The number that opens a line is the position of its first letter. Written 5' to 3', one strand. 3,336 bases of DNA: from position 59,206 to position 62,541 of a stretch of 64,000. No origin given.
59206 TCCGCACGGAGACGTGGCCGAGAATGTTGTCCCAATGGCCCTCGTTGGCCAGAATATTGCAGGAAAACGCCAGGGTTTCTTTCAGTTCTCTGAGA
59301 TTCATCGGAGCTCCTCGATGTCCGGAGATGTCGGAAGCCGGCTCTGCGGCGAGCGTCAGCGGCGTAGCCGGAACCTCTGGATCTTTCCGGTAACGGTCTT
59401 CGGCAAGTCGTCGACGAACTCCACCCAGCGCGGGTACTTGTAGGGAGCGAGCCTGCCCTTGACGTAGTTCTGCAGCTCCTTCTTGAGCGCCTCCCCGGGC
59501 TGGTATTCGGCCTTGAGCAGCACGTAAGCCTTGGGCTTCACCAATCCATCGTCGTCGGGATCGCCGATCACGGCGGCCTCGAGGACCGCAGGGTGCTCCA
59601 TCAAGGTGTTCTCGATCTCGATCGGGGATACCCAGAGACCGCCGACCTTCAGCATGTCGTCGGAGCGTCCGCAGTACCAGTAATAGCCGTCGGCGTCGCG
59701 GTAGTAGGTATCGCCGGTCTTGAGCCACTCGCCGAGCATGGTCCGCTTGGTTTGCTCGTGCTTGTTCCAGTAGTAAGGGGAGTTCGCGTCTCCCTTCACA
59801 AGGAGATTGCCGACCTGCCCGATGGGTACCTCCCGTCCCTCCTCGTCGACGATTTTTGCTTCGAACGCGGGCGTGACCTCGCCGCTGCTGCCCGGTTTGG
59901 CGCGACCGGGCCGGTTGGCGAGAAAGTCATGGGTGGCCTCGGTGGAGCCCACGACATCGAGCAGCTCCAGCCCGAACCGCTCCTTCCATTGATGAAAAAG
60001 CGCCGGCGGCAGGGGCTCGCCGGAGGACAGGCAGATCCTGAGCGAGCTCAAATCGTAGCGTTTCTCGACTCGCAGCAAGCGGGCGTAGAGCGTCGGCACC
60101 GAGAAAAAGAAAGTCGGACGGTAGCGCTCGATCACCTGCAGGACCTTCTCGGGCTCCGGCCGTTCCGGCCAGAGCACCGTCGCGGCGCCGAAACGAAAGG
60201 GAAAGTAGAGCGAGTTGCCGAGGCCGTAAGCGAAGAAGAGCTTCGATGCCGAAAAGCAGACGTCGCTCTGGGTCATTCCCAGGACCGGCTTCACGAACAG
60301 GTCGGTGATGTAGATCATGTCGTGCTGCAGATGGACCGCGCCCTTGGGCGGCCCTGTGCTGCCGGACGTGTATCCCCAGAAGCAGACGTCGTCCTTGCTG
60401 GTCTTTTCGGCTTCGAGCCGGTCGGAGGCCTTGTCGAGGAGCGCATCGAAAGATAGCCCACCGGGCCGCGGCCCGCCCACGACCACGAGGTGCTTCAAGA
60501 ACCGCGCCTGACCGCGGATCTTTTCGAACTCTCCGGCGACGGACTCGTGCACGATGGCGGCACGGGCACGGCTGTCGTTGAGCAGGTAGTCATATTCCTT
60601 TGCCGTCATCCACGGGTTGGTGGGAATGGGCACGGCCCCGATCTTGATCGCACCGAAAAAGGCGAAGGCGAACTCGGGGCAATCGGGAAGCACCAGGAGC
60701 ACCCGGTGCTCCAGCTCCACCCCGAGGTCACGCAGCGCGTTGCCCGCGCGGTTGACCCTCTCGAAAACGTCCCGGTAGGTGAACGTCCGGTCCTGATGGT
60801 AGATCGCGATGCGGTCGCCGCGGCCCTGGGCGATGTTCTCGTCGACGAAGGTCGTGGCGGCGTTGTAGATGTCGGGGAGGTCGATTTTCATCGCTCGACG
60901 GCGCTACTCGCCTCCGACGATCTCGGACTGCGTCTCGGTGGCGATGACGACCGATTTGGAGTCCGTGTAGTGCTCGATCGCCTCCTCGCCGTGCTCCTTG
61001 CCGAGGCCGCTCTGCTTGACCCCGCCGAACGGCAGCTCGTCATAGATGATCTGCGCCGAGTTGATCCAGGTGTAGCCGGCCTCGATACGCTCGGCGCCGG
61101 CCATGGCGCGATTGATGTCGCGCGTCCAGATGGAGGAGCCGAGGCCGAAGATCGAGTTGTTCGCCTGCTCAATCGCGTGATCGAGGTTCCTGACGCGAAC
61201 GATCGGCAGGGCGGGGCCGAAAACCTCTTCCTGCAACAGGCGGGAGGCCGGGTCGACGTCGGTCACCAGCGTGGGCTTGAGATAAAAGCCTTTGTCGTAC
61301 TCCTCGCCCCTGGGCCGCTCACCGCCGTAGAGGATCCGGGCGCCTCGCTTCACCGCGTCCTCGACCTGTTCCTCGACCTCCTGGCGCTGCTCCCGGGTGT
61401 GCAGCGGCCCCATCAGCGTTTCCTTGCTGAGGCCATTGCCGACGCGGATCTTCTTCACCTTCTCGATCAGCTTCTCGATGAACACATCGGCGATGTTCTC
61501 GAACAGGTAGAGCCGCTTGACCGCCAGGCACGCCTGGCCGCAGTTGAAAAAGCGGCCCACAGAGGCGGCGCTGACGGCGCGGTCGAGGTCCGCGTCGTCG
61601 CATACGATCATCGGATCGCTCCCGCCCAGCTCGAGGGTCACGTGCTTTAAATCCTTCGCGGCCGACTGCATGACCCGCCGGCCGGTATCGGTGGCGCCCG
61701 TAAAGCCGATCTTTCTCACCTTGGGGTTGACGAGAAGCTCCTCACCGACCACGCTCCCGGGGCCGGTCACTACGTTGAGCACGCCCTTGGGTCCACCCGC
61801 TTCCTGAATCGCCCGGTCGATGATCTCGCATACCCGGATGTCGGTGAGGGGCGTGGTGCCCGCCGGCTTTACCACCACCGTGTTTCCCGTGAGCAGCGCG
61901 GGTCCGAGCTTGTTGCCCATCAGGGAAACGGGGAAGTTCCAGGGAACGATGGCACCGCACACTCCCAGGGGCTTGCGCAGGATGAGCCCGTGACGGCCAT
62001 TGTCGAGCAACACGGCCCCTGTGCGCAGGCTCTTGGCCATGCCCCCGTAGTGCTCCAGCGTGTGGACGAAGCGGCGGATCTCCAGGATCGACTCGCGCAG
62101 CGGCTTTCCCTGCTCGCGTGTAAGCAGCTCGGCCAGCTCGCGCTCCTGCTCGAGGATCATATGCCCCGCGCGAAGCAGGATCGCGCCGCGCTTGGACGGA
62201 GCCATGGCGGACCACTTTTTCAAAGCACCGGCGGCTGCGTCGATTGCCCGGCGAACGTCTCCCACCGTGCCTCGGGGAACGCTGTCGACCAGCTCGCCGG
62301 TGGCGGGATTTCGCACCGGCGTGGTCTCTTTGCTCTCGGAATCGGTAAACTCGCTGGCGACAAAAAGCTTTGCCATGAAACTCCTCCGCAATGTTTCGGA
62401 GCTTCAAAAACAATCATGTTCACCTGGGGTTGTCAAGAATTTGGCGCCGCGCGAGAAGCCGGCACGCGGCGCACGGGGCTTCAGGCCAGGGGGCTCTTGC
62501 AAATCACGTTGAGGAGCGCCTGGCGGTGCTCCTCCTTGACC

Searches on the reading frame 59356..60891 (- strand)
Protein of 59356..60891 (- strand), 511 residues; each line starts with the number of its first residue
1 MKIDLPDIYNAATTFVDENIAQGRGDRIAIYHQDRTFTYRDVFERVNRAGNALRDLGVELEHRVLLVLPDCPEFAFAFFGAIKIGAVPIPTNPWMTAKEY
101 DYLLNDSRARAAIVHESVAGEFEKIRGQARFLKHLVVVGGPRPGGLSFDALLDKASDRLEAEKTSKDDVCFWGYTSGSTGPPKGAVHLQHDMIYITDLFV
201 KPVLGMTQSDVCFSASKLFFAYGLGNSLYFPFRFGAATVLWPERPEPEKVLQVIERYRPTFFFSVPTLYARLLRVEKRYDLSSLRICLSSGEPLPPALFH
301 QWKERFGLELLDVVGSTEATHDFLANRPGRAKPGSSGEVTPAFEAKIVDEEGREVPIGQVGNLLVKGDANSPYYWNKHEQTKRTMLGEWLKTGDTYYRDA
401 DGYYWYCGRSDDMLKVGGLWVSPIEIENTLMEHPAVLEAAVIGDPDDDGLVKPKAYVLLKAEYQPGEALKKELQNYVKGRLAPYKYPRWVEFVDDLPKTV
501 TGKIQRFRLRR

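Call 68: search_protein_families(library=pfam, proteins=[window:59356-60891:-], max_evalue=0.00001)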
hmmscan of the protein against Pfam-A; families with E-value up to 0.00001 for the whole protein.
window:59356-60891:- (511 aa): 2 families
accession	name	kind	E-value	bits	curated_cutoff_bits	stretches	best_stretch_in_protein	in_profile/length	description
PF00501.34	AMP-binding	-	1.2e-83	281.5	29.9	1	20-375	4-384/384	AMP-binding enzyme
PF13193.12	AMP-binding_C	-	1.2e-21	77.8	24.5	1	425-503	1-76/76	AMP-binding enzyme C-terminal domain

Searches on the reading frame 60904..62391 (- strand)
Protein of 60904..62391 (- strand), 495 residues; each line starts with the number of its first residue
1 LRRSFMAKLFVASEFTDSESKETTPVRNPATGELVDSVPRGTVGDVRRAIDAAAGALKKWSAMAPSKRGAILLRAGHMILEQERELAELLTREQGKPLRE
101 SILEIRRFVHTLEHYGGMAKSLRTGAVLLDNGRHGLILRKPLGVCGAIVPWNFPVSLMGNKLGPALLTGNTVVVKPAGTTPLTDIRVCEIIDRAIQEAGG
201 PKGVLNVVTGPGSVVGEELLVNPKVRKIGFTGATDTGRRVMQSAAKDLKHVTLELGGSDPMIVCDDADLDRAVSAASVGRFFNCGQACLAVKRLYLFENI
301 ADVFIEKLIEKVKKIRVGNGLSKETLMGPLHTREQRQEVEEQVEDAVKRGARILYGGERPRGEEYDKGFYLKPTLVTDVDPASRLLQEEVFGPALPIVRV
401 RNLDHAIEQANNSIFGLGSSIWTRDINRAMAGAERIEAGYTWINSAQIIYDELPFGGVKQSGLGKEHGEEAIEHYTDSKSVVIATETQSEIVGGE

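Call 68: search_protein_families(library=pfam, proteins=[window:60904-62391:-], max_evalue=0.00001)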
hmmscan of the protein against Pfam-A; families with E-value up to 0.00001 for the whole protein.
window:60904-62391:- (495 aa): 1 family
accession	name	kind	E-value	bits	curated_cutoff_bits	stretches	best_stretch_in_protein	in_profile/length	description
PF00171.27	Aldedh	-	6.9e-163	542.9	23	1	15-481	1-461/461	Aldehyde dehydrogenase family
